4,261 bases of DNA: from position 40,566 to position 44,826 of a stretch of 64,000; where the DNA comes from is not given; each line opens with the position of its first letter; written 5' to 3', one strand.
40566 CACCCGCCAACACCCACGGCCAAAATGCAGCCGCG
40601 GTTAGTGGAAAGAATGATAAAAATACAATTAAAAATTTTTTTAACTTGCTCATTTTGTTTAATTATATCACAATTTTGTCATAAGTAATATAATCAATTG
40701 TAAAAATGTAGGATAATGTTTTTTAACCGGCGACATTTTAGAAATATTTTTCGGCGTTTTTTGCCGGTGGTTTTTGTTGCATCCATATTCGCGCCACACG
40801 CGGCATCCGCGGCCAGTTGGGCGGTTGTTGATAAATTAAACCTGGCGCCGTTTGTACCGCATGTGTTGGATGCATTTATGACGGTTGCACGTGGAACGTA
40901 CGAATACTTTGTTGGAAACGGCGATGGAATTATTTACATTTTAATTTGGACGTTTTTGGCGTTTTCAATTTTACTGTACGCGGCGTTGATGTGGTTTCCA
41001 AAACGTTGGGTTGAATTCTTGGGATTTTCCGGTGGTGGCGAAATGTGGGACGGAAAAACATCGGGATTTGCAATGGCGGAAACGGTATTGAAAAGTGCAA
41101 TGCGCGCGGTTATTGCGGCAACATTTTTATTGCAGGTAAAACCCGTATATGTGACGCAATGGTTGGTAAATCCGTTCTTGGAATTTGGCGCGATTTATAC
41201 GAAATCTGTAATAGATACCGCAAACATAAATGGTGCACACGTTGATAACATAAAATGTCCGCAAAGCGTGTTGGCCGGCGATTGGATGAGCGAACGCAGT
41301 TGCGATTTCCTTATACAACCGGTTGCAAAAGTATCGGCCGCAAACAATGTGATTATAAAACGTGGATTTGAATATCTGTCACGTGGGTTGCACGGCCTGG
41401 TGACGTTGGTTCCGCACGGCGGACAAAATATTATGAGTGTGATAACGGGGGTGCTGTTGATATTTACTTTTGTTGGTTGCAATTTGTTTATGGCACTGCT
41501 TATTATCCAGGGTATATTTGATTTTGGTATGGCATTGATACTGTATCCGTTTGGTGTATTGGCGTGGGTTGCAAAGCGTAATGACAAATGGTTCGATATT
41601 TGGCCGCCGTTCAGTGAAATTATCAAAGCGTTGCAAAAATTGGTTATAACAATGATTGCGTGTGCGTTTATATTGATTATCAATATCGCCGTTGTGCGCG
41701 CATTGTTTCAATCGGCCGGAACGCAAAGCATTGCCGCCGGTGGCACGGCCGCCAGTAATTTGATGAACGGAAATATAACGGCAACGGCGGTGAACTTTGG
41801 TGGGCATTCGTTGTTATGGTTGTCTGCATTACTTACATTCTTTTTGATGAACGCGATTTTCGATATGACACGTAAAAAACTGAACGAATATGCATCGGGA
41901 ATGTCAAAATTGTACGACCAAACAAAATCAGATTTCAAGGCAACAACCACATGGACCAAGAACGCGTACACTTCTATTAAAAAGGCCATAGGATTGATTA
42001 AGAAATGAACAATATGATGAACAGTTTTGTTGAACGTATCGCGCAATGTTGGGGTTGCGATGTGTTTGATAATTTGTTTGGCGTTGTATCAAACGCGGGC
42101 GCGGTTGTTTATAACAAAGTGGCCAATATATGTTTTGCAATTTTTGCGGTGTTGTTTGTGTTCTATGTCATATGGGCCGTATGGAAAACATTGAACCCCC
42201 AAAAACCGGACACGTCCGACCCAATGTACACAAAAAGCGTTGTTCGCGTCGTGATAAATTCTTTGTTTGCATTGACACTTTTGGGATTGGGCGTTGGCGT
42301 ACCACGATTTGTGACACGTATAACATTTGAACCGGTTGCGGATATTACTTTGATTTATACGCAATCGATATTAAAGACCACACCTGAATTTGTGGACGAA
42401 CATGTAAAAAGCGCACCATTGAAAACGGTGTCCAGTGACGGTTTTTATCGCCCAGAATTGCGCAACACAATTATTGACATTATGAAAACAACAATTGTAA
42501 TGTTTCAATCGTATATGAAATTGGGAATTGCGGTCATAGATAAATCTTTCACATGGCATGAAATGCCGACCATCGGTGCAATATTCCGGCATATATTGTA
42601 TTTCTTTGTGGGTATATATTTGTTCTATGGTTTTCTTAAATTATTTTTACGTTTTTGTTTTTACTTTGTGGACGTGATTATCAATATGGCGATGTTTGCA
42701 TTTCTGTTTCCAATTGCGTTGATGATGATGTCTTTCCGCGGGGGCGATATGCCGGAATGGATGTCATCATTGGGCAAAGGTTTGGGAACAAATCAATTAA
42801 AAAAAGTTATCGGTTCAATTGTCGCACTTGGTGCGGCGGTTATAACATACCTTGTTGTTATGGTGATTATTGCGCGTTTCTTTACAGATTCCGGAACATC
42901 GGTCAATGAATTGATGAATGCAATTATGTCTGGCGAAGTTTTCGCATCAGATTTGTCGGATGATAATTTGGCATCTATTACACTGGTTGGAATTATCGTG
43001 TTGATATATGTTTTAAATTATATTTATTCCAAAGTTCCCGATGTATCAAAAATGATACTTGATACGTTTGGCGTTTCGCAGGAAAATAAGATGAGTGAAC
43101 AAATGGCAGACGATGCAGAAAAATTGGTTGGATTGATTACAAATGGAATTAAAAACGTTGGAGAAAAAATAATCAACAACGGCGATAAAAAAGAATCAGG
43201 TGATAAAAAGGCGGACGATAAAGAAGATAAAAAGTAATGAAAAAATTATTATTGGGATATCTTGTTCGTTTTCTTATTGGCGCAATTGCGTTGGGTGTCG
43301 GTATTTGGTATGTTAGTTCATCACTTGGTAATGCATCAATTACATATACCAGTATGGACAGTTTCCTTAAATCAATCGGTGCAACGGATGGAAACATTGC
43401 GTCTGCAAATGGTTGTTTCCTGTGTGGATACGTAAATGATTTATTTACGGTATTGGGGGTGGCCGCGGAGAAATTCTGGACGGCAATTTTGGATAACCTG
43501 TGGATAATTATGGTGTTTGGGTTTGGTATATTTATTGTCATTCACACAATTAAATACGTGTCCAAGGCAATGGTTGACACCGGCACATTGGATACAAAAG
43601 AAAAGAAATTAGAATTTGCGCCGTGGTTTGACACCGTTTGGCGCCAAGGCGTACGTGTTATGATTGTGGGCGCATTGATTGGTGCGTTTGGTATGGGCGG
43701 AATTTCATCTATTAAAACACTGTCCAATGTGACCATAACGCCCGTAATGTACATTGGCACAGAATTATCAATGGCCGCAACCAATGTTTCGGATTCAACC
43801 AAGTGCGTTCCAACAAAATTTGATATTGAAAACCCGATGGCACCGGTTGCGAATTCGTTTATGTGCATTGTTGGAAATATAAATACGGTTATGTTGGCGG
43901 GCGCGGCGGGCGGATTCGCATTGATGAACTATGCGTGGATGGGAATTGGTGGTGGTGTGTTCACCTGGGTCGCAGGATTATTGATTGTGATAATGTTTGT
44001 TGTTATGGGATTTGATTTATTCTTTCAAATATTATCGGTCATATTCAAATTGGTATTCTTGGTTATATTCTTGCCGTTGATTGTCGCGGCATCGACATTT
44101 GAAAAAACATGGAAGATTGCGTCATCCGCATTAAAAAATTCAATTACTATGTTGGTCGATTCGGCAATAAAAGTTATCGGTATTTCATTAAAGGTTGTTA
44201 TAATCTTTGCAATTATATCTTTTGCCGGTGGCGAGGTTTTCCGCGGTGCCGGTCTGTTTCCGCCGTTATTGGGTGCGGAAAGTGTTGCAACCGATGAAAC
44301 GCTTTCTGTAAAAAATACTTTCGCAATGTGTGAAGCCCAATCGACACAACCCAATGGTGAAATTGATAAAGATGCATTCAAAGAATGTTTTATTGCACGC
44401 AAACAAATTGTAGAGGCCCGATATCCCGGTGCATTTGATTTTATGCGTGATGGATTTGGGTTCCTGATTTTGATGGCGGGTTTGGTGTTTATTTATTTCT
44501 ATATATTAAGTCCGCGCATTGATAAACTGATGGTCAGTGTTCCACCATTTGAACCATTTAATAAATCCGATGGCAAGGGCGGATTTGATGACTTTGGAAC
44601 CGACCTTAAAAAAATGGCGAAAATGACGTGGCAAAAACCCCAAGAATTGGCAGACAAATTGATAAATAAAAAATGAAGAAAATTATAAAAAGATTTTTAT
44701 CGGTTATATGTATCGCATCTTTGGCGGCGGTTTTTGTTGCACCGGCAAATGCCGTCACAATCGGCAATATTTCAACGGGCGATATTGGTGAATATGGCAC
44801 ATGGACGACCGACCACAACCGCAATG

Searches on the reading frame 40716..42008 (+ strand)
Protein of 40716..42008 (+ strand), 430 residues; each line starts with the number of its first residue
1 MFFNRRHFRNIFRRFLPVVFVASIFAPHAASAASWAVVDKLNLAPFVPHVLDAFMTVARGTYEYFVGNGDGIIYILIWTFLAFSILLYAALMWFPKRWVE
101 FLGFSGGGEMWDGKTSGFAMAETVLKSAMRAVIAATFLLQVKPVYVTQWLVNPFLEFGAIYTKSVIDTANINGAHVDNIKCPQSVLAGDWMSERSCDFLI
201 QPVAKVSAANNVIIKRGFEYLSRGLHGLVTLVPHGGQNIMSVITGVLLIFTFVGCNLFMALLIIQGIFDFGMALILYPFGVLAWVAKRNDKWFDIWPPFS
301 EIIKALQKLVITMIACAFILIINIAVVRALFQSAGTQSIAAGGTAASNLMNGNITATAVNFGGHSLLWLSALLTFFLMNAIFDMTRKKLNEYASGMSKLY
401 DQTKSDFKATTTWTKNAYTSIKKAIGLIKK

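Call 76: search_protein_families(library=pfam, proteins=[window:40716-42008:+], max_evalue=0.05)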
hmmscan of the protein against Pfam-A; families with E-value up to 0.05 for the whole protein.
window:40716-42008:+ (430 aa): 1 family
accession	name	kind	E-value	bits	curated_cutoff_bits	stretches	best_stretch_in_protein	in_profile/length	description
PF23680.1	YecU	-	0.0098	16.8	27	1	366-393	32-58/58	YecU-like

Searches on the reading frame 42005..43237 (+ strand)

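Call 76: search_protein_families(library=pfam, proteins=[window:42005-43237:+], max_evalue=0.05)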
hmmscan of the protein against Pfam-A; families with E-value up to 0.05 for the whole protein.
window:42005-43237:+ (410 aa): 2 families
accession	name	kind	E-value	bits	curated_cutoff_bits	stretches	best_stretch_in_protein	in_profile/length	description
PF09945.14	DUF2177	-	0.024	15.2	26.9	1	239-313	7-80/124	Predicted membrane protein (DUF2177)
PF11660.13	DUF3262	-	0.041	14.5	27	1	30-83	12-65/76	Protein of unknown function (DUF3262)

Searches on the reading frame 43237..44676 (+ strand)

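Call 76: search_protein_families(library=pfam, proteins=[window:43237-44676:+], max_evalue=0.05)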
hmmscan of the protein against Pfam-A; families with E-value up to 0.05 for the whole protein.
window:43237-44676:+ (479 aa): 1 family
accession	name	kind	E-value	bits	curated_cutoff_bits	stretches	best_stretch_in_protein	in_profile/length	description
PF19470.4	DUF6007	-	0.004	17.5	26.7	1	77-110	31-63/65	Family of unknown function (DUF6007)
